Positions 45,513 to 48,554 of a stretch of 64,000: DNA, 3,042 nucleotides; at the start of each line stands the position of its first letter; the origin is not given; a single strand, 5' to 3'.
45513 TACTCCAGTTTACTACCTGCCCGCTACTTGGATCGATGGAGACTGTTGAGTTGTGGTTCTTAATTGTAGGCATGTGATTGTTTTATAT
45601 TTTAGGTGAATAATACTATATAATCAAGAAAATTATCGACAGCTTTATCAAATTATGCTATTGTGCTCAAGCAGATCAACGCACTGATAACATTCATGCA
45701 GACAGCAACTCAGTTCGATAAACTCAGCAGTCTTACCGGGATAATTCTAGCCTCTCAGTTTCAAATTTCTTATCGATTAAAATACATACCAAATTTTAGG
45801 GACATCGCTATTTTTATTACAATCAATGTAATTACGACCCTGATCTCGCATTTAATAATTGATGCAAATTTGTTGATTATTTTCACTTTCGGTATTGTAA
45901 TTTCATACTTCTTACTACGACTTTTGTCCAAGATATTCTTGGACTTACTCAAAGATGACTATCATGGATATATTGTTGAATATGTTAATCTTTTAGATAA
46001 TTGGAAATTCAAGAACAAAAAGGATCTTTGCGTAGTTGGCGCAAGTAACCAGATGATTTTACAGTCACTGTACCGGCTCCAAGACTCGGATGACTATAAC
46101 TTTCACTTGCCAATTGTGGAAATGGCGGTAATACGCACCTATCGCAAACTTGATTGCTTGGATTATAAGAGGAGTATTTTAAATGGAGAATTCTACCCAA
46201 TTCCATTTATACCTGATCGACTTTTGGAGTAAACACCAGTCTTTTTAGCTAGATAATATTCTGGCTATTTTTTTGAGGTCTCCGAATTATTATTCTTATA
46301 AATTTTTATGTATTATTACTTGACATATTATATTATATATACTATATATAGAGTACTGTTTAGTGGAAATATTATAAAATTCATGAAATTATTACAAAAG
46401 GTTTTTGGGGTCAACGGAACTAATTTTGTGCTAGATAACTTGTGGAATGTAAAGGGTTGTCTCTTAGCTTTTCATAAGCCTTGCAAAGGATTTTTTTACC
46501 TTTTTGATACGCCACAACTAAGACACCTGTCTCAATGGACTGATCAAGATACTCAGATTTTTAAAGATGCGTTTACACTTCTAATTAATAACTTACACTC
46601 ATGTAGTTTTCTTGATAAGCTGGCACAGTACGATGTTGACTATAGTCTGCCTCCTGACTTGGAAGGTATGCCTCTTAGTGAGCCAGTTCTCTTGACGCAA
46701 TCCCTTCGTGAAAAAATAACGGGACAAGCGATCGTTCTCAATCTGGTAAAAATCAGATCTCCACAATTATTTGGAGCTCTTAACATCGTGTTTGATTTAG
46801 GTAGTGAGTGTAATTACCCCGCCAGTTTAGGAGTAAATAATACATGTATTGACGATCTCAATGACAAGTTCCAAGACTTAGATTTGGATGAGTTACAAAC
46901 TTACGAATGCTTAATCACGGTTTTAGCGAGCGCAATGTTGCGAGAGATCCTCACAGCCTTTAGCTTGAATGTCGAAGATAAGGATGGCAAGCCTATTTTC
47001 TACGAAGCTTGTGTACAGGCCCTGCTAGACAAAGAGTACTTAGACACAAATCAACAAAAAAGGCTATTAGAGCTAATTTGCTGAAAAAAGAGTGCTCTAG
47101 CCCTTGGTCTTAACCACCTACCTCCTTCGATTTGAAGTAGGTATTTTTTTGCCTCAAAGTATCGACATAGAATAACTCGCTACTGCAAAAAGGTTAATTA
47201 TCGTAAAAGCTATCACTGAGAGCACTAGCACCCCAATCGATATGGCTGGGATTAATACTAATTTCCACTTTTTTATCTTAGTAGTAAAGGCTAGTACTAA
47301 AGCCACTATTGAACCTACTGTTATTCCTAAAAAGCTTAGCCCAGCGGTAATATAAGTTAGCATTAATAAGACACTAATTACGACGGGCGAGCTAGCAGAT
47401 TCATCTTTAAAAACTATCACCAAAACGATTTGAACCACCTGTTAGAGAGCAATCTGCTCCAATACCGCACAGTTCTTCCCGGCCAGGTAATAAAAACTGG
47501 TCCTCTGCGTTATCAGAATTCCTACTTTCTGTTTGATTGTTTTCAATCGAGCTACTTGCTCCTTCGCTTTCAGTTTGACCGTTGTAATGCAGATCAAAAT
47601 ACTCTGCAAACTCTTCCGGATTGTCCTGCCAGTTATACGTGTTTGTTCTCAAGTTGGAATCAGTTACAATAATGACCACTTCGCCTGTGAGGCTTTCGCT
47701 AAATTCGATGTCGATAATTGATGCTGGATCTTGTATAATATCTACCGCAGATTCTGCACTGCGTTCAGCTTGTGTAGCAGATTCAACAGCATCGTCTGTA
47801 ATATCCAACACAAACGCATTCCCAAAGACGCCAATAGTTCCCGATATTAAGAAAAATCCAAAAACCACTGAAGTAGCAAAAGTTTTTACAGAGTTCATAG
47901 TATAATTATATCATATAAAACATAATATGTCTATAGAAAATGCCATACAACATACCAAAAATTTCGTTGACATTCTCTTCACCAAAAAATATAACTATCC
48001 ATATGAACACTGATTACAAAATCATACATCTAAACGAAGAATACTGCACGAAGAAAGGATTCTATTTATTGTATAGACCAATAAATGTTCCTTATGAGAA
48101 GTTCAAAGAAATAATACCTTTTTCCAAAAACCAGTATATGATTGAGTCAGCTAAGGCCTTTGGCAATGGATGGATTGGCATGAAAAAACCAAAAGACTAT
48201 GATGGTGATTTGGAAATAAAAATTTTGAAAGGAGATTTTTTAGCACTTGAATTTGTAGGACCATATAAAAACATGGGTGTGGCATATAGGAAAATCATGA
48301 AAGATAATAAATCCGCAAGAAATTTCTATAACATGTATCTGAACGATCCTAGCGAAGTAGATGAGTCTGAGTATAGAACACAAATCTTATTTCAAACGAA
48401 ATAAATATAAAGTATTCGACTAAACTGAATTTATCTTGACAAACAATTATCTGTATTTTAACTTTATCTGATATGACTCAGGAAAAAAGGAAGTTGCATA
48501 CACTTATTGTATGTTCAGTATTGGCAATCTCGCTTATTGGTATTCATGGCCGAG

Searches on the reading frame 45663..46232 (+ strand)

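Call 18: search_protein_families(library=pfam, proteins=[window:45663-46232:+], max_evalue=0.001)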
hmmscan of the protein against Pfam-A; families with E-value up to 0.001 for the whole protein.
window:45663-46232:+ (189 aa): 0 families

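Call 95: search_protein_families(library=pfam, proteins=[window:45663-46232:+], max_evalue=1)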
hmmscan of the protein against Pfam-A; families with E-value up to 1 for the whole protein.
window:45663-46232:+ (189 aa): 1 family
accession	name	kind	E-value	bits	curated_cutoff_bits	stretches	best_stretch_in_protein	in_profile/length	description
PF22016.2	DUF6933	-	0.088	13.1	27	1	69-154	48-137/157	Domain of unknown function (DUF6933)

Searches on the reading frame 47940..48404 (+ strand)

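Call 19: search_protein_families(library=pfam, proteins=[window:47940-48404:+], max_evalue=0.001)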
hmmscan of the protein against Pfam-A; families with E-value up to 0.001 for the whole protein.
window:47940-48404:+ (154 aa): 1 family
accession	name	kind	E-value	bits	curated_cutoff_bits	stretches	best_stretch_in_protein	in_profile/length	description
PF06445.20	GyrI-like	-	0.00074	20.2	26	0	88-152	81-153/155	GyrI-like small molecule binding domain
